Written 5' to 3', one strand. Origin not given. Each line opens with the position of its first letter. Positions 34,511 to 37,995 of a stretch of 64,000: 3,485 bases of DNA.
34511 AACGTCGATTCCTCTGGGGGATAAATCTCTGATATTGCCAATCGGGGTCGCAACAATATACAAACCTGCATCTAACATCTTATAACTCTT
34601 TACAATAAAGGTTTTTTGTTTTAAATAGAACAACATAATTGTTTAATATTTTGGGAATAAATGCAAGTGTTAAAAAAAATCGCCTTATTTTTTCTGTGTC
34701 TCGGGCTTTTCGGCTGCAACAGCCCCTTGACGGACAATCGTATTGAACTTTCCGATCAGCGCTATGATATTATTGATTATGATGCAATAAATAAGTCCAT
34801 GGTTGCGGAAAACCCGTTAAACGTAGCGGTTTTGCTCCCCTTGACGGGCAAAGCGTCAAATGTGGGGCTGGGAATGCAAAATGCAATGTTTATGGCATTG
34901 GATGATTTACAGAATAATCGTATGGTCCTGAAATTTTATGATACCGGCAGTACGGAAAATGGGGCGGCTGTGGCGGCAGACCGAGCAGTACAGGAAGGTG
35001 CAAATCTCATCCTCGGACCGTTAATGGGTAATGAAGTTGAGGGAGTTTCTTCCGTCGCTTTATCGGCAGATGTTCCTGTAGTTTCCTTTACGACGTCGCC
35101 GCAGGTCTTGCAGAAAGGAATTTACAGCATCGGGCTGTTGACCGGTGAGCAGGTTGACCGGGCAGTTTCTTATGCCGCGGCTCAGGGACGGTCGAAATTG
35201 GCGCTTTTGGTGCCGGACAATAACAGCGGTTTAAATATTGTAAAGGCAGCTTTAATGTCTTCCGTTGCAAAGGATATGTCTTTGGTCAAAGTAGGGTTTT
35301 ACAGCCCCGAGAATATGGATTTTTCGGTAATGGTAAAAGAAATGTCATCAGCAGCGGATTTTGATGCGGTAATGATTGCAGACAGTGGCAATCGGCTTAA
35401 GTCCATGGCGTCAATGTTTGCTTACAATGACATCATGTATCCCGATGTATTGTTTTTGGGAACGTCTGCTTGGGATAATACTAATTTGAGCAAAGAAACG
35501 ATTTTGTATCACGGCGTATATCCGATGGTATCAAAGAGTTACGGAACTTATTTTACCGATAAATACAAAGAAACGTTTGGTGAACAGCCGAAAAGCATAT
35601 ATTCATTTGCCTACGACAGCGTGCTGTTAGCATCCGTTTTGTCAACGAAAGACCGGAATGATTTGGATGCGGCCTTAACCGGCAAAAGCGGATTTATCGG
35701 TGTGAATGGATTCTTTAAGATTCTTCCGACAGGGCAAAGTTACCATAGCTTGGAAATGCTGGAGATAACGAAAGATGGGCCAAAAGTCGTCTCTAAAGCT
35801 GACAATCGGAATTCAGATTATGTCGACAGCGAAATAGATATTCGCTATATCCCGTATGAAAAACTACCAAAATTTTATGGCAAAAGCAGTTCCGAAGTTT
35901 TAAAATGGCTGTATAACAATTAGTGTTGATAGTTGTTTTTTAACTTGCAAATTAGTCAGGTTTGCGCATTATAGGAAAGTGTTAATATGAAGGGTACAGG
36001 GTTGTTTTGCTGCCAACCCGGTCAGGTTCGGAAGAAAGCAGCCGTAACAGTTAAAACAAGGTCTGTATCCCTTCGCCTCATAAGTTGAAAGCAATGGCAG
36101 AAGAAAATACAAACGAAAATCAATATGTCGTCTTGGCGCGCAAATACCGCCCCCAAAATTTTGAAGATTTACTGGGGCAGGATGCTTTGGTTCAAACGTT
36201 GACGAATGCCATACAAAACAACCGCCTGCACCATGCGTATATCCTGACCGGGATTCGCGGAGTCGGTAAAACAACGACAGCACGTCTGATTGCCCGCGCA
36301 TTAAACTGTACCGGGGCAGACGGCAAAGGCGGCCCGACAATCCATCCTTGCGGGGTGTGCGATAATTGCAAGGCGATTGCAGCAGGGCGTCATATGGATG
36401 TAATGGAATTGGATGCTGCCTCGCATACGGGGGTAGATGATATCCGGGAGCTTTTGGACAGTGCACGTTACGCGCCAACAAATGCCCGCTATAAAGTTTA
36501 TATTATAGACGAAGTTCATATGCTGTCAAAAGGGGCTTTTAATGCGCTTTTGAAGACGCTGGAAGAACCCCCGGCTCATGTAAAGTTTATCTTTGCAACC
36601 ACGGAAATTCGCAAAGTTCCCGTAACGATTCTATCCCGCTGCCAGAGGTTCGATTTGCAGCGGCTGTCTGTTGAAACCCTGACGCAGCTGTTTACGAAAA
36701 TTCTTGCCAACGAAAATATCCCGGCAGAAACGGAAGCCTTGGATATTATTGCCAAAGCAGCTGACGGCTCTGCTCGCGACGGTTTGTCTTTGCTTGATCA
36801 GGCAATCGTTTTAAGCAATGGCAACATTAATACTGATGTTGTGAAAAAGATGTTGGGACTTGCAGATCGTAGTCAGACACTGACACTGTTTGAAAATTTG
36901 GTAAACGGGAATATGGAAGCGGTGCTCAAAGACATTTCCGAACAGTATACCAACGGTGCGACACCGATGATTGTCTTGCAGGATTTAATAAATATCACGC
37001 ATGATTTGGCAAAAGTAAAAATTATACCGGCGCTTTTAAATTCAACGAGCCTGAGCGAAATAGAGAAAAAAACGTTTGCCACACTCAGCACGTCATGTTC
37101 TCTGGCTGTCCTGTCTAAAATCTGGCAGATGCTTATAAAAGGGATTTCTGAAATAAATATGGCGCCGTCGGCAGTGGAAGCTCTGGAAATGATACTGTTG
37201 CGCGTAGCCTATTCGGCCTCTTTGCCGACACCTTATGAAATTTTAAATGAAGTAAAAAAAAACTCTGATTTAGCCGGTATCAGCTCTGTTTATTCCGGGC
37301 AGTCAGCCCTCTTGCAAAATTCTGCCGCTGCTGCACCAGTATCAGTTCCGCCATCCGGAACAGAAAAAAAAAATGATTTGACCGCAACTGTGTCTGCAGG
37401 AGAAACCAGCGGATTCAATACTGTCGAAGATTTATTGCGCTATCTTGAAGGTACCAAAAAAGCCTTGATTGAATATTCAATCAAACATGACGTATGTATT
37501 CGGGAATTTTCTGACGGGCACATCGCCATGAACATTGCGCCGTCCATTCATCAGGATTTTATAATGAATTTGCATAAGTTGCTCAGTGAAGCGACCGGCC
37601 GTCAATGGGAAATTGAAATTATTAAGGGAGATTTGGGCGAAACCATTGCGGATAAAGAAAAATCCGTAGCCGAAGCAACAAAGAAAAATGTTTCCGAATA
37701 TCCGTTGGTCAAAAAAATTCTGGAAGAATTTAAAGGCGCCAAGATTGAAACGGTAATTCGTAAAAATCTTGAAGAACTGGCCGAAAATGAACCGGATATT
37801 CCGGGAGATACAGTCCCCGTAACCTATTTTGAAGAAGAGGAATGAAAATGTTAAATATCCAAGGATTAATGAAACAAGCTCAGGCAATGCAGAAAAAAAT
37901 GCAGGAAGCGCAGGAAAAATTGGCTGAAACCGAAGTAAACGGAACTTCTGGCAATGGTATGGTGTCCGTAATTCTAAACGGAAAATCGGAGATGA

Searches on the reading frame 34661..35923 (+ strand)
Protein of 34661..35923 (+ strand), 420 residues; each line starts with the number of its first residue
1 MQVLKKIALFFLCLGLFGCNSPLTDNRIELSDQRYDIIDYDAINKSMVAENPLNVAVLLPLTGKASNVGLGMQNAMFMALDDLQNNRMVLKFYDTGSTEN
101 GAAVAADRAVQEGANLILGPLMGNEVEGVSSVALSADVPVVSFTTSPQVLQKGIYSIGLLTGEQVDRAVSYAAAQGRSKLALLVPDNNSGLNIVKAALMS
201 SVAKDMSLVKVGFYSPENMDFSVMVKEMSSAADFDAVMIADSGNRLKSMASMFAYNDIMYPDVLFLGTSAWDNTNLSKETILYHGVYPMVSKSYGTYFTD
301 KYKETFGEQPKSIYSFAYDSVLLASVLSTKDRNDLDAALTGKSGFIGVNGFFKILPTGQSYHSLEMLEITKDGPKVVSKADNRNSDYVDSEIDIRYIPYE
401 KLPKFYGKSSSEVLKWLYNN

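Call 92: search_protein_families(library=pfam, proteins=[window:34661-35923:+], max_evalue=0.00001)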
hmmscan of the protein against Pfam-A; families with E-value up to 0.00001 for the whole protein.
window:34661-35923:+ (420 aa): 3 families
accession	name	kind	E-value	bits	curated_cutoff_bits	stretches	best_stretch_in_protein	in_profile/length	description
PF13458.12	Peripla_BP_6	-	4.8e-29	102.5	31.7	1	52-373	1-342/343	Periplasmic binding protein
PF04348.19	LppC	-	7.5e-10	38.5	28.8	1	50-214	216-383/563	LppC putative lipoprotein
PF01094.35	ANF_receptor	-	6.7e-07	29.1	25.4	1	72-323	2-285/353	Receptor family ligand binding region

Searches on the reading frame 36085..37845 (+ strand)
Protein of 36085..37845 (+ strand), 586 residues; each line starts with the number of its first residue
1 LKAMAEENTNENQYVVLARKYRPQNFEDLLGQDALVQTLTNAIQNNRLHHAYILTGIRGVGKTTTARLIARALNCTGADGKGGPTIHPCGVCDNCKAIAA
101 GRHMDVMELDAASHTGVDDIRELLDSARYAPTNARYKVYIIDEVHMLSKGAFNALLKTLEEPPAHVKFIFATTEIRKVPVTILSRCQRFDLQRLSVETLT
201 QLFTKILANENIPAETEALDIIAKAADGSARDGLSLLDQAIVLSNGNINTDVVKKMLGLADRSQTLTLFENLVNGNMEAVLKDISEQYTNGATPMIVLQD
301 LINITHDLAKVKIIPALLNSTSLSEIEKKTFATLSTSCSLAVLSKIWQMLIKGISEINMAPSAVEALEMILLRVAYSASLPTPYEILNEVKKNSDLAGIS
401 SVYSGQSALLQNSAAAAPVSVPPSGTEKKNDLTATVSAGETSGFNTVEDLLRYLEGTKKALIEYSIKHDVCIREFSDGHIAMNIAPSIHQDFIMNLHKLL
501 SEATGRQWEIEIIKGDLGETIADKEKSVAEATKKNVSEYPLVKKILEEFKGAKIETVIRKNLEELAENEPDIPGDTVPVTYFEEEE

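Call 92: search_protein_families(library=pfam, proteins=[window:36085-37845:+], max_evalue=0.00001)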
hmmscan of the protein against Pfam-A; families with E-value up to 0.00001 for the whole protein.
window:36085-37845:+ (586 aa): 9 families
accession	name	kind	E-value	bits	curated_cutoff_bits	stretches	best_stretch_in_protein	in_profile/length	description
PF13177.12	DNA_pol3_delta2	-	7.5e-43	146.7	27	1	32-194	2-160/161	DNA polymerase III, delta subunit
PF12169.13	DNA_pol3_gamma3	-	1.4e-40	138.8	24.4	1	251-389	4-142/143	DNA polymerase III subunits gamma and tau domain III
PF12362.13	DUF3646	-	9.2e-21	74.7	30.2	1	445-557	2-114/114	DNA polymerase III gamma and tau subunits C terminal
PF22608.2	DNAX_ATPase_lid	-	2.7e-18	65.9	27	1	201-246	4-49/49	DNA polymerase III clamp loader subunit, ATPase lid domain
PF00004.35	AAA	-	9.1e-12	46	21.2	1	53-189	2-126/131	ATPase family associated with various cellular activities (AAA)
PF13401.12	AAA_22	-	1.1e-07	32.6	27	1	52-173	8-123/130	AAA domain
PF13604.12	AAA_30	-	1.2e-06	28.8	27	1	51-168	20-121/191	AAA domain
PF05496.18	RuvB_N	-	6.6e-06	26.4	27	0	22-87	2-70/159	Holliday junction DNA helicase RuvB P-loop domain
PF13191.12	AAA_16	-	9.7e-06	26.6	32.6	0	29-83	2-52/167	AAA ATPase domain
